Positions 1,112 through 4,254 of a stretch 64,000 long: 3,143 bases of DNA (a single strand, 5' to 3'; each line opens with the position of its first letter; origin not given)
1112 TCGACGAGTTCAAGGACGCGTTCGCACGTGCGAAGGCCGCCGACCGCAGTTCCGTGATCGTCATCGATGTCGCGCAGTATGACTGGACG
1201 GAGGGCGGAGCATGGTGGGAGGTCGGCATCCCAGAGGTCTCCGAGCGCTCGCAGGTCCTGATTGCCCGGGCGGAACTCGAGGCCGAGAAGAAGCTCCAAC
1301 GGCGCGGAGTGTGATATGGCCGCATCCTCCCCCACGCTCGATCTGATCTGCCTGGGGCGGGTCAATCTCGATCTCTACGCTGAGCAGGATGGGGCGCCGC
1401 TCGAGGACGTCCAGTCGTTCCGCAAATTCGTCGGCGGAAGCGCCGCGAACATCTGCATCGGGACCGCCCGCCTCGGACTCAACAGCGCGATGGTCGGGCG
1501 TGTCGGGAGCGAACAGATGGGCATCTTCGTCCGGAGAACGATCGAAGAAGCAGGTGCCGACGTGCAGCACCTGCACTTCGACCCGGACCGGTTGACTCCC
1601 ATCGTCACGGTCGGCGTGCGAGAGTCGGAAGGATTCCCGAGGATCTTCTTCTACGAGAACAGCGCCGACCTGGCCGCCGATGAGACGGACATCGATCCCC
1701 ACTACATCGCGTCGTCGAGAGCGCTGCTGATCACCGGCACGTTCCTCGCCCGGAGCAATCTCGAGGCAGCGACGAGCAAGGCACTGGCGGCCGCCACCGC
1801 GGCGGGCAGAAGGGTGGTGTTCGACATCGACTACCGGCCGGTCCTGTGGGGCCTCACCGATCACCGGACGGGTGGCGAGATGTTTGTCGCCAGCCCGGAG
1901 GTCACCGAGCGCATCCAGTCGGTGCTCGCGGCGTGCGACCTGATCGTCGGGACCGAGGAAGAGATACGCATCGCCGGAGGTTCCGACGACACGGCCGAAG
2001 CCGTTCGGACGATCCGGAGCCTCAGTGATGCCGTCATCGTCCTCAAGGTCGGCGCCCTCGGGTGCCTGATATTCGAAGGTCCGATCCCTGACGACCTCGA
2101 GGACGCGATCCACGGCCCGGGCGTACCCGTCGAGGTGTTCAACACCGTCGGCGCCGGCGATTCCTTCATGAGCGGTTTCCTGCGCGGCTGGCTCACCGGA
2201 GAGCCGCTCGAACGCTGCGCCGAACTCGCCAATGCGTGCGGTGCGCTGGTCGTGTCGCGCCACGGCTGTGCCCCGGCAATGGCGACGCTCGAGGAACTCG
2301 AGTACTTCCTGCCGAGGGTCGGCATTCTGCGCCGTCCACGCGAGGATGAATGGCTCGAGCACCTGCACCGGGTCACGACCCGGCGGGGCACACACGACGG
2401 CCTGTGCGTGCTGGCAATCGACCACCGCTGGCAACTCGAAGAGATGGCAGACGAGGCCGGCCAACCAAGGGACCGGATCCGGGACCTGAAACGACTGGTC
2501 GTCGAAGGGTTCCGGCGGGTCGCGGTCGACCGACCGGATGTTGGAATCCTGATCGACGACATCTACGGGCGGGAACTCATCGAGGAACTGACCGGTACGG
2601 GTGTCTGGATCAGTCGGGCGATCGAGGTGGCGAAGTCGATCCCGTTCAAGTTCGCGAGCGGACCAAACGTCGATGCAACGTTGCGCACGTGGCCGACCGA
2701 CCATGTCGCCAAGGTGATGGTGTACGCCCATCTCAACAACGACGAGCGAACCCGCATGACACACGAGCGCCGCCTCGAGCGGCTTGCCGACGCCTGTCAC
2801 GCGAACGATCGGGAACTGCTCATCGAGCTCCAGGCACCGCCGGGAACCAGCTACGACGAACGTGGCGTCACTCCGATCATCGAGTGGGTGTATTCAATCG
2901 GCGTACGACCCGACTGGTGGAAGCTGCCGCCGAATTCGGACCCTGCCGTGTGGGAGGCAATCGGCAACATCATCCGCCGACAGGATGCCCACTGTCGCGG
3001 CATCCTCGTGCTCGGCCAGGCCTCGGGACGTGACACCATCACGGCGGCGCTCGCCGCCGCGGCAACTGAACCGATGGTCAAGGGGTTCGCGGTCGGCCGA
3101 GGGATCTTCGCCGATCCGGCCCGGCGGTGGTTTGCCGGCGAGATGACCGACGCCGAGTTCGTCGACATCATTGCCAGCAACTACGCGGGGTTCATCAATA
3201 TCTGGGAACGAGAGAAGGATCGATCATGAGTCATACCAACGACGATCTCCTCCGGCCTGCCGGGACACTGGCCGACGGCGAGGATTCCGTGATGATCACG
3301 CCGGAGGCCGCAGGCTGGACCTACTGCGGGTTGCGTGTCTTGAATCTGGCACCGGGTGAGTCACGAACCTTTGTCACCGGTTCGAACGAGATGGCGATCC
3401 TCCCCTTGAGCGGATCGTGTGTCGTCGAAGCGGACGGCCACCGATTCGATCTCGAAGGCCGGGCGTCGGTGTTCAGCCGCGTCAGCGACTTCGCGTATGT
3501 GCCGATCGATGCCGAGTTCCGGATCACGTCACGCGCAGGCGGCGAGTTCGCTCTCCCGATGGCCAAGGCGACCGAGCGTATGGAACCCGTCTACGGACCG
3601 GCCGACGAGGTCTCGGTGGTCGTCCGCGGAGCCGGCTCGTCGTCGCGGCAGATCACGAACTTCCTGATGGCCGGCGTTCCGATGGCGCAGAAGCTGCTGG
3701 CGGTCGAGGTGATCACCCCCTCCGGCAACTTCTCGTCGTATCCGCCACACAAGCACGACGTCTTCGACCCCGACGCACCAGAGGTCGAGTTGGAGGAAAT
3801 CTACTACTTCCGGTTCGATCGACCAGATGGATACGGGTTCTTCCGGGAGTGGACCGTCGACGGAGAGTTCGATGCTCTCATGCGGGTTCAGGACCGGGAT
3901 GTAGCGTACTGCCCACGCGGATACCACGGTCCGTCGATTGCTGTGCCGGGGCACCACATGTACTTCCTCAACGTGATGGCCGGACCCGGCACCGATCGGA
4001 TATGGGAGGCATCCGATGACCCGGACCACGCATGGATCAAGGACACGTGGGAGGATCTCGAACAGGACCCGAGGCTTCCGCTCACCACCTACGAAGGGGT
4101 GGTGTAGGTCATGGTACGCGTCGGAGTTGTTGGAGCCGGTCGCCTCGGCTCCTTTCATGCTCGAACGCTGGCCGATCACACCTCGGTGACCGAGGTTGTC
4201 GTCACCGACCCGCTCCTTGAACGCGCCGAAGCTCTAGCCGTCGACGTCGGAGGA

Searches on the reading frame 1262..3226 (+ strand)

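Call 27: search_protein_families(library=pfam, proteins=[window:1262-3226:+], max_evalue=0.00001)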
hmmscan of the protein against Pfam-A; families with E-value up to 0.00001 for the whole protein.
window:1262-3226:+ (655 aa): 2 families
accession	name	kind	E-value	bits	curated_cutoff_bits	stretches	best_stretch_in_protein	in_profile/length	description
PF09863.15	DUF2090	-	2.5e-104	349.1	27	1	345-651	1-309/310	Uncharacterized protein conserved in bacteria (DUF2090)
PF00294.29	PfkB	-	5e-48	164.4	25.8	1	27-339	3-298/302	pfkB family carbohydrate kinase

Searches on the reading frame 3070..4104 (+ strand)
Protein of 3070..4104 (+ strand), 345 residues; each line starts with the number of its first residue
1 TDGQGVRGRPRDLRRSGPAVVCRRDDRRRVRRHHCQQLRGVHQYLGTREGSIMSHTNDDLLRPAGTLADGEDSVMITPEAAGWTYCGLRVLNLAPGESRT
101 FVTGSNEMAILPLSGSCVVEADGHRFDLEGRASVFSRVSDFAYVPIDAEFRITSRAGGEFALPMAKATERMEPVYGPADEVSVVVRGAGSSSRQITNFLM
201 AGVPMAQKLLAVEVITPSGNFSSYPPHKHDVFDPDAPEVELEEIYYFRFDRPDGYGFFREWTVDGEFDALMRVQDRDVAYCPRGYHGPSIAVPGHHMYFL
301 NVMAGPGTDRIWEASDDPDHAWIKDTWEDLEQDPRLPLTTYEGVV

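Call 27: search_protein_families(library=pfam, proteins=[window:3070-4104:+], max_evalue=0.00001)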
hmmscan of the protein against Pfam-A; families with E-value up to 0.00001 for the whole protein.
window:3070-4104:+ (345 aa): 1 family
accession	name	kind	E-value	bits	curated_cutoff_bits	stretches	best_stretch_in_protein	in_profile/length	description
PF04962.18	KduI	-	1.3e-81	274.2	23.9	1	64-323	5-262/262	KduI/IolB family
